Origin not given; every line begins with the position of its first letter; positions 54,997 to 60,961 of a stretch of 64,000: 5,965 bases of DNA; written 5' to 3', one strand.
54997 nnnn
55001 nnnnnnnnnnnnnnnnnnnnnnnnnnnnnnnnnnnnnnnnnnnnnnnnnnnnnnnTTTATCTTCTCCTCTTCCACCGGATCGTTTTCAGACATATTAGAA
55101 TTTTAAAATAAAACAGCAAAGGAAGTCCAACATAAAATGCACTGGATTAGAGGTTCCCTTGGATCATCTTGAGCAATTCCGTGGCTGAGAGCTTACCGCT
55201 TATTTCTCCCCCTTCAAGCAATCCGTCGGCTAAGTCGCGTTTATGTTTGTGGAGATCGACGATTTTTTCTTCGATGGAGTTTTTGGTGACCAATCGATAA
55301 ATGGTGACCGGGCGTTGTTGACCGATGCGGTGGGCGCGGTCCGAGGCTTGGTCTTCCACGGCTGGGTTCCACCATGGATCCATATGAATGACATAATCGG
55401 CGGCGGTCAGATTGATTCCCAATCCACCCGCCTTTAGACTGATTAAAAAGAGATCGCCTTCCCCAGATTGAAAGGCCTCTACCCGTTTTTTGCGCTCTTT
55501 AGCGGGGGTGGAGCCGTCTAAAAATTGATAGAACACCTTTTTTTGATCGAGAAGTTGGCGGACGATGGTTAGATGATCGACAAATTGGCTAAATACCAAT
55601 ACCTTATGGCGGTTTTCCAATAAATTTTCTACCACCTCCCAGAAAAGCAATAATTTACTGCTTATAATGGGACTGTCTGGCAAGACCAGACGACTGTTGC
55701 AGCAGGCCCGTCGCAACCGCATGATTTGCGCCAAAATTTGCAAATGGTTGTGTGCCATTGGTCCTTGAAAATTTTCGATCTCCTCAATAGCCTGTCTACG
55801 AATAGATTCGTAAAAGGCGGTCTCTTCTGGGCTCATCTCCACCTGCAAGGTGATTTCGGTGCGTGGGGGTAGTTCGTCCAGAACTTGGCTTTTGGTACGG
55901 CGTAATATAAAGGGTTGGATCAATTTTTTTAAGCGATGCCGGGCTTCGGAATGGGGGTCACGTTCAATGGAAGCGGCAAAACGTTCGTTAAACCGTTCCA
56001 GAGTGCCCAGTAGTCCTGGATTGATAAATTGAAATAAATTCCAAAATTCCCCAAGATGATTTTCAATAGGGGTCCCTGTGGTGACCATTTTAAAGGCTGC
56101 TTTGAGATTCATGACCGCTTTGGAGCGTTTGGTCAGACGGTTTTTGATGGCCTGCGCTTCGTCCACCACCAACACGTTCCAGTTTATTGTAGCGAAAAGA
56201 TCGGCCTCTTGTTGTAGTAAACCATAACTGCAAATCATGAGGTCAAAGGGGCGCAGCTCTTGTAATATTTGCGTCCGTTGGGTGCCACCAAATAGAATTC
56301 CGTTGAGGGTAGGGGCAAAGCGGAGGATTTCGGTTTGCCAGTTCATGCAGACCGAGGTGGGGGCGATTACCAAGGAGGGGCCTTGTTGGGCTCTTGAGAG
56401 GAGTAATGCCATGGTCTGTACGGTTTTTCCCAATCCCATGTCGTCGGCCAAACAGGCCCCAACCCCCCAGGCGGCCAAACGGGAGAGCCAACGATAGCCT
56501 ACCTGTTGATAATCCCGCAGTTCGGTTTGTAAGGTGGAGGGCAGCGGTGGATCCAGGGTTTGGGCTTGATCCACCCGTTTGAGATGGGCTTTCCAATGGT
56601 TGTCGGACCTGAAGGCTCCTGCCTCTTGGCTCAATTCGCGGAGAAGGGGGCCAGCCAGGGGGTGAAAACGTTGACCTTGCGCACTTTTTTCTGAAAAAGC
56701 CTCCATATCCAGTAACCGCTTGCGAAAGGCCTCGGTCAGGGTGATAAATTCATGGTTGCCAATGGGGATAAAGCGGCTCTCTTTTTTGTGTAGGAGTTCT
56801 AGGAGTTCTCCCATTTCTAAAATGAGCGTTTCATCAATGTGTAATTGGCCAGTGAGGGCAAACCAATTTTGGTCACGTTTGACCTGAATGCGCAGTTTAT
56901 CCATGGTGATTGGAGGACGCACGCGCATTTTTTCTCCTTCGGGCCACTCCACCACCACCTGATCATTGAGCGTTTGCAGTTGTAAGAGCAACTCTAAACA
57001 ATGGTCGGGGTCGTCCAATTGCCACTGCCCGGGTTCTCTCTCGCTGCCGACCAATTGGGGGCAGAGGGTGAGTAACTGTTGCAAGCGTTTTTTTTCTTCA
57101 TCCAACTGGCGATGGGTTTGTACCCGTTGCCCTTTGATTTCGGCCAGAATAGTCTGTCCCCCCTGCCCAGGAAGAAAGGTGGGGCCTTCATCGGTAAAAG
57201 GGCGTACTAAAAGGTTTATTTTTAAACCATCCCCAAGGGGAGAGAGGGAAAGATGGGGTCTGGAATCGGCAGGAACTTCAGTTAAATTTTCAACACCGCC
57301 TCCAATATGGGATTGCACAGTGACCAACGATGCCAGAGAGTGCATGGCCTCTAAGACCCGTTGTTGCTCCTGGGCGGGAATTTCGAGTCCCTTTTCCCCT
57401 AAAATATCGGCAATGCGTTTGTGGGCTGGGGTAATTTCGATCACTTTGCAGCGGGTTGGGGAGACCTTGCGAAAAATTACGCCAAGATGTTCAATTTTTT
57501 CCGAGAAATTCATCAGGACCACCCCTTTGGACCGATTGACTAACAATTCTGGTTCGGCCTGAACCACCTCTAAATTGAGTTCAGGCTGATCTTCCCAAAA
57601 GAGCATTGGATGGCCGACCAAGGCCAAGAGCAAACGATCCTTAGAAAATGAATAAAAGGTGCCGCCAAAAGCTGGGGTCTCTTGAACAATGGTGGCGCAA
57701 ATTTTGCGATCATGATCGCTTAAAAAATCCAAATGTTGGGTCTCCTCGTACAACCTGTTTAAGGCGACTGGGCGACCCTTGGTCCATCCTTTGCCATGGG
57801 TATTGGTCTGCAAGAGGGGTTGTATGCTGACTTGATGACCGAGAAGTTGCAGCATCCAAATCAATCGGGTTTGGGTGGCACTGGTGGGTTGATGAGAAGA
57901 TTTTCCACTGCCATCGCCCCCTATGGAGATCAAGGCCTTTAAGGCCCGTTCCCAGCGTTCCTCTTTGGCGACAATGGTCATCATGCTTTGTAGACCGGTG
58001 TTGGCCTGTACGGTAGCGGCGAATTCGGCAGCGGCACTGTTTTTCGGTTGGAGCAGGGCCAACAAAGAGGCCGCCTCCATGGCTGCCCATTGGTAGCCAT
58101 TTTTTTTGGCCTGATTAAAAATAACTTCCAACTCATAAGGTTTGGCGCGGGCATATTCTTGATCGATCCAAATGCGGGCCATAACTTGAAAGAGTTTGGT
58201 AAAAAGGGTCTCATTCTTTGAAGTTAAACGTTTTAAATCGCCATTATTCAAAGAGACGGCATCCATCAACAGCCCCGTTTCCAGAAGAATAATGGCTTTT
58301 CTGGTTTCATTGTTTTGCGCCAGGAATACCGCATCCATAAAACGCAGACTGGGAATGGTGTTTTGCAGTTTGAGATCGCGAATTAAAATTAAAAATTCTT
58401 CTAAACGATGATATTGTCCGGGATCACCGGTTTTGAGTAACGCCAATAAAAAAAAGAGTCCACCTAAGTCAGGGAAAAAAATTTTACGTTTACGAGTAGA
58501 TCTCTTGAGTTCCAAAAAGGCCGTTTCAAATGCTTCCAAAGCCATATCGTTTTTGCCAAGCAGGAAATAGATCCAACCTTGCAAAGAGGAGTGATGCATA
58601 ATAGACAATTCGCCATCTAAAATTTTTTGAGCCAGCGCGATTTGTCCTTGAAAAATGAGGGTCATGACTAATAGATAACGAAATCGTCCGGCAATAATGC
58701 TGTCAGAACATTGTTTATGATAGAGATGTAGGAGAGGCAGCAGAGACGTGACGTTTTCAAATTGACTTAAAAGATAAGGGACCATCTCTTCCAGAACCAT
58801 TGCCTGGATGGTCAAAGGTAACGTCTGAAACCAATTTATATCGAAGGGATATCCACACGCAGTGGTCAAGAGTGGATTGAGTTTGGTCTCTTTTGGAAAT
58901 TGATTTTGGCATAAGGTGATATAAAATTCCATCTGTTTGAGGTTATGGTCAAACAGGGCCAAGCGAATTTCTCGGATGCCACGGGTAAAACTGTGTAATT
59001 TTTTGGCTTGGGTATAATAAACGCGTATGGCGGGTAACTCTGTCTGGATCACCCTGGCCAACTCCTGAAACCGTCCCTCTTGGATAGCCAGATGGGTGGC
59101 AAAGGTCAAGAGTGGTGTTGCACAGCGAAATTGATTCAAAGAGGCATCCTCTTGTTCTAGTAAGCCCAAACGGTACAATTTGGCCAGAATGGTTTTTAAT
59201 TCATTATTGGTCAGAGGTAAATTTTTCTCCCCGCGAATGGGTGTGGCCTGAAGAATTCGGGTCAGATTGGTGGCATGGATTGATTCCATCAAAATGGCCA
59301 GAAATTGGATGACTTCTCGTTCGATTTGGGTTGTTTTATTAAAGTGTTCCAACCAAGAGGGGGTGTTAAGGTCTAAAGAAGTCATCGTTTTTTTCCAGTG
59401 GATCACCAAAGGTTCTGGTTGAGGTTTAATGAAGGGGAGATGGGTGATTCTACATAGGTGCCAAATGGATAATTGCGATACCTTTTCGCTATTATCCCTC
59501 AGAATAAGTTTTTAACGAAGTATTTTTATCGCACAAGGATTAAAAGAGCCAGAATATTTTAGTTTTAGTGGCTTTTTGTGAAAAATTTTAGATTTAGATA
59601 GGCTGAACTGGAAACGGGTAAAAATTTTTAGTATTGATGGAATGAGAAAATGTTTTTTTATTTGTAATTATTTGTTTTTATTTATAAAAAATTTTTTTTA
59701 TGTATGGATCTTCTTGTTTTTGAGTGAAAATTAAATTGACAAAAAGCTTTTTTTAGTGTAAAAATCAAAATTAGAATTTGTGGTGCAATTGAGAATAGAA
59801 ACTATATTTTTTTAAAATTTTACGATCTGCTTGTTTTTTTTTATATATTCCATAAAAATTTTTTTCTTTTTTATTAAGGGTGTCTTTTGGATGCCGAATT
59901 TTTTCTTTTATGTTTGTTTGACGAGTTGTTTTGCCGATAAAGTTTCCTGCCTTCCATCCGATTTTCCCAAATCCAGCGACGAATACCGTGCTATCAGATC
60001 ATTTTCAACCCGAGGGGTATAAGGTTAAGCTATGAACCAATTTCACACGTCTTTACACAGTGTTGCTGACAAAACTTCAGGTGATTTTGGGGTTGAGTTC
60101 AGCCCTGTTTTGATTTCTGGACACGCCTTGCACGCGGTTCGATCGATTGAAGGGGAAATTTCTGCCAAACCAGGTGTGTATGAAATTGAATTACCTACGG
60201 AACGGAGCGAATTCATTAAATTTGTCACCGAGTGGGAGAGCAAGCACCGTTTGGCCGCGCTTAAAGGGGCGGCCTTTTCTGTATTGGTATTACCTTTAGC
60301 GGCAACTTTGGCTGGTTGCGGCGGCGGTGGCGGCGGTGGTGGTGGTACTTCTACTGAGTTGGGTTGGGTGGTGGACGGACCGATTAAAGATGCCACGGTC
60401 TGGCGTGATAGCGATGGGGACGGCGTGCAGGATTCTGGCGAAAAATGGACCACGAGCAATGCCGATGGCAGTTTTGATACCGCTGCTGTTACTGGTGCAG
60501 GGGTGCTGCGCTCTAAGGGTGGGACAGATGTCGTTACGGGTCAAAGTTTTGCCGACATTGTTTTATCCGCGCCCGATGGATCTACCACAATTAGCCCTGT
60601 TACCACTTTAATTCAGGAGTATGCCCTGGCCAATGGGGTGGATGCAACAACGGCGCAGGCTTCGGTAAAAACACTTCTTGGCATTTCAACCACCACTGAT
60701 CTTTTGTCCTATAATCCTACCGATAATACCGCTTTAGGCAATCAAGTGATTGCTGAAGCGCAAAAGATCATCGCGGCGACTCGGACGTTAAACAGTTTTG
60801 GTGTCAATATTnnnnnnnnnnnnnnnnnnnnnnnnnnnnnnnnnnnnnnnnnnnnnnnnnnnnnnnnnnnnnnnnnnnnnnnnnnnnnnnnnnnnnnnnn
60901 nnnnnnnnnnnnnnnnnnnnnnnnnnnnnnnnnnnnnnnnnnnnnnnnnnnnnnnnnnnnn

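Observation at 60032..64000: Unlisted giant repetitive lipoprotein gene running off the window, with two alternating module types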

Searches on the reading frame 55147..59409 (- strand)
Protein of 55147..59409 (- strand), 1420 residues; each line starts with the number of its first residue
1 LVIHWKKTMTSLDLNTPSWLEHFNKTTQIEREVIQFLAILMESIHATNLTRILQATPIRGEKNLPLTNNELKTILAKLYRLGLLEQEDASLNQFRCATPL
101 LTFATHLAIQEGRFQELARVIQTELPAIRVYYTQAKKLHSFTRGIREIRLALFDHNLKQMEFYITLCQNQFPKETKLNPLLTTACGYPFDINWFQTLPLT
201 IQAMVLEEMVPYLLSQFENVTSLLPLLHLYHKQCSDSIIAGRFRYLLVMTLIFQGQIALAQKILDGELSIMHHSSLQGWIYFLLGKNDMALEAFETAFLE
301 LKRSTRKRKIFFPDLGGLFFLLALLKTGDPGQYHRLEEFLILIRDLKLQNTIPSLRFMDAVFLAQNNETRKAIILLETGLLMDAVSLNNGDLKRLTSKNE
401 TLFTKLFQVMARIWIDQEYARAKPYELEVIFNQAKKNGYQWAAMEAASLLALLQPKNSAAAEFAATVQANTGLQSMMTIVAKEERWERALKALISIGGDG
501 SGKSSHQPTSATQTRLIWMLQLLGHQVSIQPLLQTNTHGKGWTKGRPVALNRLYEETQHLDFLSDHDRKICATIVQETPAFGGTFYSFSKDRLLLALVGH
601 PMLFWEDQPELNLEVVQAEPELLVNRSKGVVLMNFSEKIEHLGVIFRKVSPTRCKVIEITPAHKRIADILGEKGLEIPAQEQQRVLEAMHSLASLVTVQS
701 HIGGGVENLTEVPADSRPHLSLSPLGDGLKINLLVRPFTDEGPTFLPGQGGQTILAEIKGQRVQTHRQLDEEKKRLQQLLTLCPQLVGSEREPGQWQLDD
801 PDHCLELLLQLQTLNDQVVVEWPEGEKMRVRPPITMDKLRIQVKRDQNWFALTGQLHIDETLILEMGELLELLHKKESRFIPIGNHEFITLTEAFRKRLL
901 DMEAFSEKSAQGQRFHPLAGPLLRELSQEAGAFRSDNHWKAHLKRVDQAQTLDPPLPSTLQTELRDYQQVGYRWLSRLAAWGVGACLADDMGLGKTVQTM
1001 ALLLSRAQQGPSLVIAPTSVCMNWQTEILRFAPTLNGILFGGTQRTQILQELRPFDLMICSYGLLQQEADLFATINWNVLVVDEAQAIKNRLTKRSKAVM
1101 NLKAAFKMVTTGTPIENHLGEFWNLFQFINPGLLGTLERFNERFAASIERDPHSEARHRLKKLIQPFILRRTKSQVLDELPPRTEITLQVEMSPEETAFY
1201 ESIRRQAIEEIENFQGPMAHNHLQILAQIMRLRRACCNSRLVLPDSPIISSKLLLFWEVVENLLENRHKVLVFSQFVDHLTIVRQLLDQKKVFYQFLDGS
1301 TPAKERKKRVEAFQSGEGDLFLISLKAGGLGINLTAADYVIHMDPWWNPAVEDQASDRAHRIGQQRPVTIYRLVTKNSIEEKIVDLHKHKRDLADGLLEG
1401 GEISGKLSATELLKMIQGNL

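Call 5: search_protein_families(library=pfam, proteins=[window:55147-59409:-], max_evalue=0.1)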
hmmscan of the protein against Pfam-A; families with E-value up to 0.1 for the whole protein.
window:55147-59409:- (1420 aa): 6 families
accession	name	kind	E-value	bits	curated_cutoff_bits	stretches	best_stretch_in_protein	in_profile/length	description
PF00176.29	SNF2-rel_dom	-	9.9e-66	222.2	24.9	1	967-1240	1-289/290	SNF2-related domain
PF00271.37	Helicase_C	-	2.1e-25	89.6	23.5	1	1259-1363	5-110/110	Helicase conserved C-terminal domain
PF11496.14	HDA2-3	-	0.0045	16.6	27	1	1250-1381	89-227/278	Class II histone deacetylase complex subunits 2 and 3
PF13401.12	AAA_22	-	0.015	16.1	27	0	992-1114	15-124/130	AAA domain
PF00515.34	TPR_1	-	0.033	14.5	27.8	0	278-297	8-27/34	Tetratricopeptide repeat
PF07719.23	TPR_2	-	0.091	13.4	27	0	277-297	7-27/34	Tetratricopeptide repeat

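Call 19: find_related_loci(query=window:55147-59409:-, collection=genome_contigs, flank=10000)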
Query window:55147-59409:- (1420 aa) in genome_contigs; peptide patterns used: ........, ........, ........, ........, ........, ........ (x = any residue, [..] = any of these).
600 stretches matched a pattern (row limit reached: there are more); 597 encode a relative of the query (tblastn E <= 1e-3); the best 80 are kept; 80 distinct loci.
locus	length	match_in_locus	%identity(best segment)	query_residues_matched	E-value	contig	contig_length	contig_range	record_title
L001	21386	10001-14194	52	20-1419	0e+0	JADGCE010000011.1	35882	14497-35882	MAG: Magnetococcales bacterium isolate nWRX1bin1 nWRX1_bin1_NODE_160_length_35882_cov_69.288637, whole genome shotgun se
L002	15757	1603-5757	52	29-1420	0e+0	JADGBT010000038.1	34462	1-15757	MAG: Magnetococcales bacterium isolate nW5bin1 nW5_bin1_NODE_38_length_34462_cov_30.621756, whole genome shotgun sequenc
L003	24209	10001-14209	46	8-1417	0e+0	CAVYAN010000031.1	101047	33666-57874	MAG: uncultured cyanobacterium isolate MFD03044.bin.2.2 genome assembly, contig: contig_36667, whole genome shotgun sequ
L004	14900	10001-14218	46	7-1416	0e+0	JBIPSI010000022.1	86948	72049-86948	MAG: Spirulina sp. isolate Cam_3-MAG04 sequence22, whole genome shotgun sequence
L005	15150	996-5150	46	23-1416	0e+0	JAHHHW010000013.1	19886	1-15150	MAG: Pelatocladus maniniholoensis HA4357-MV3 scaffold_111_c1, whole genome shotgun sequence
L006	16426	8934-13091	45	29-1416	0e+0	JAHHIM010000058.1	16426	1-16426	MAG: Trichormus sp. ATA11-4-KO1 scaffold_83_c1, whole genome shotgun sequence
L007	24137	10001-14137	46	29-1416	0e+0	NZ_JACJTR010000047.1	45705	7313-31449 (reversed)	Nostoc sp. FACHB-892 contig47, whole genome shotgun sequence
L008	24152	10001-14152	45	23-1416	0e+0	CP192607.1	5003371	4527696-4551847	MAG: Pseudanabaena sp. BL-A-41 isolate Passages #2 and #5 chromosome, complete genome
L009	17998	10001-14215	45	13-1416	0e+0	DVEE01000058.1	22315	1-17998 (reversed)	MAG TPA_asm: Leptolyngbyaceae cyanobacterium M65_K2018_010 NODE_321_length_22315_cov_3.148383, whole genome shotgun sequ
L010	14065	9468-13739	45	8-1416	0e+0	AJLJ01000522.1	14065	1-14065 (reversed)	Fischerella muscicola SAG 1427-1 = PCC 73103 contig00596, whole genome shotgun sequence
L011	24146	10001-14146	46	23-1417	0e+0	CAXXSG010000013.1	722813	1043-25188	MAG: Desulfuromonadales bacterium isolate 6016047e-6e17-45bc-a6b3-1d06a646f10b genome assembly, contig: contig_13, whole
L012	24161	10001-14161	45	29-1416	0e+0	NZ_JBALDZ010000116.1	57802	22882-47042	MAG: Nostoc sp. isolate P3034 bin 5 NODE_494_length_57802_cov_63.386643, whole genome shotgun sequence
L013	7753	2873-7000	46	29-1416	0e+0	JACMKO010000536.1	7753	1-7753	MAG: Leptolyngbya sp. ES-bin-22 ES-bin-22-contig-k141_12510411, whole genome shotgun sequence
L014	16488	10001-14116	45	18-1417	0e+0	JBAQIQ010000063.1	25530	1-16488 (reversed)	MAG: Candidatus Competibacteraceae bacterium isolate MFD10520_ilm_asm_bin29 k127_120031, whole genome shotgun sequence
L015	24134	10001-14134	46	23-1416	0e+0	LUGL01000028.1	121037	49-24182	Elainella saxicola E1 E1_assembly_c43, whole genome shotgun sequence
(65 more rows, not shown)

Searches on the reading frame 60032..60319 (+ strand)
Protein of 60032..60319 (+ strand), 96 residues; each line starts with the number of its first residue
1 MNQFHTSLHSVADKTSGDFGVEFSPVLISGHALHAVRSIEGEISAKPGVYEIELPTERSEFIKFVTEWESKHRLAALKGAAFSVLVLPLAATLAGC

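Call 49: search_protein_families(library=pfam, proteins=[window:60032-60319:+], max_evalue=10)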
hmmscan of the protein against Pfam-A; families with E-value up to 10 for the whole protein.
window:60032-60319:+ (96 aa): 1 family
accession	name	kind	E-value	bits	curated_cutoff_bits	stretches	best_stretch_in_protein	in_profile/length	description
PF06474.18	LPAM_MltD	-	0.72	10.5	24.8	1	84-96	20-32/34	MltD lipid attachment motif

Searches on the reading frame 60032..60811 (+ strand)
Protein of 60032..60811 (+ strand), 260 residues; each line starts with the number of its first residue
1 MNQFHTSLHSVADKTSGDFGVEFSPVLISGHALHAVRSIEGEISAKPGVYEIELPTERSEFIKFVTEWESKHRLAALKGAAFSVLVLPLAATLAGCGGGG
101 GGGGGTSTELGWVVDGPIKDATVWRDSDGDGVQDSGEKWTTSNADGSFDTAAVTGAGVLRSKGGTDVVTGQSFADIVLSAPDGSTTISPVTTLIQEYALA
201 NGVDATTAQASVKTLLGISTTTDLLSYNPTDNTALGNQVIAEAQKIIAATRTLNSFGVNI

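Call 32: find_related_loci(query=A2, collection=metagenome_contigs, flank=10000)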
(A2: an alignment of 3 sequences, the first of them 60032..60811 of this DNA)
Query A2 (260 aa) in metagenome_contigs; peptide patterns used: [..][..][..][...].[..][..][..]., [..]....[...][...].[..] (x = any residue, [..] = any of these).
289 stretches matched a pattern; 9 encode a relative of the query (tblastn E <= 1e-3); 9 distinct loci.
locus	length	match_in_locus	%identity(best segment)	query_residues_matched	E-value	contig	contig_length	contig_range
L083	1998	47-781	43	2-245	1e-43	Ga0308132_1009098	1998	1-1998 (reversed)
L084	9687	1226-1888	37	46-253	4e-26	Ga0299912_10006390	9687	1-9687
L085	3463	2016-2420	39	48-195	2e-18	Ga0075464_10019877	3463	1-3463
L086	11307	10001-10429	33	80-216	1e-12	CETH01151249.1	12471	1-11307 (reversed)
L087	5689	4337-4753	33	84-216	9e-13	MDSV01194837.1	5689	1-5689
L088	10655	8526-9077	28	46-218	2e-12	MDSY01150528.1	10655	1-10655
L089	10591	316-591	39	111-194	1e-11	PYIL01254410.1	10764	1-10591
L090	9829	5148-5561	29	99-226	9e-9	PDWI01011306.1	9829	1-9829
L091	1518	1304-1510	36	111-173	1e-7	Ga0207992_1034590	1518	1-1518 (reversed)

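Call 49: search_protein_families(library=pfam, proteins=[L085:1845-2150:+], max_evalue=10)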
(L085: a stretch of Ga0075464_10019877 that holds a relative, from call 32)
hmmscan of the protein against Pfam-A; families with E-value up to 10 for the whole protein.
L085:1845-2150:+ (102 aa): 0 families

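Call 84: search_protein_families(library=ncbifam, proteins=[L085:341-1780:+], max_evalue=0.00001)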
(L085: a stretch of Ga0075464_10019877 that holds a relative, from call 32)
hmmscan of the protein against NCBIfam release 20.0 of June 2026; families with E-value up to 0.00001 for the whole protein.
L085:341-1780:+ (479 aa): 8 families
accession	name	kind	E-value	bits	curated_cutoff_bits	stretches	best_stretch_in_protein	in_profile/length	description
TIGR01843.1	type_I_hlyD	subfamily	1.5e-109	366.8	208.65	1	61-479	5-422/422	HlyD family type I secretion periplasmic adaptor subunit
TIGR00998.1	8a0101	subfamily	1.9e-19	69.8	390.8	1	63-404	5-282/334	EmrA/EmrK family multidrug efflux transporter periplasmic adaptor subunit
TIGR01000.1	bacteriocin_acc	subfamily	8e-19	67.8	258.85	1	60-156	21-117/457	bacteriocin secretion accessory protein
TIGR03794.1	NHLM_micro_HlyD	equivalog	9.9e-19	67.5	156.2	1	58-405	17-338/421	NHLP bacteriocin system secretion protein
TIGR01730.1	RND_mfp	subfamily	7.9e-10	38.2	94.9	1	90-153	18-80/322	efflux RND transporter periplasmic adaptor subunit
NF011715.0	PRK15136.1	equivalog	1.1e-08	34.1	563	0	261-391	153-282/390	multidrug efflux MFS transporter periplasmic adaptor subunit EmrA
NF007785.0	PRK10476.1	equivalog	1.4e-07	30.7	376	0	60-135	10-84/347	multidrug transporter subunit MdtN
TIGR02971.1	heterocyst_DevB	subfamily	1.7e-06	27.7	129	0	107-397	24-276/327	ABC exporter membrane fusion protein, DevB family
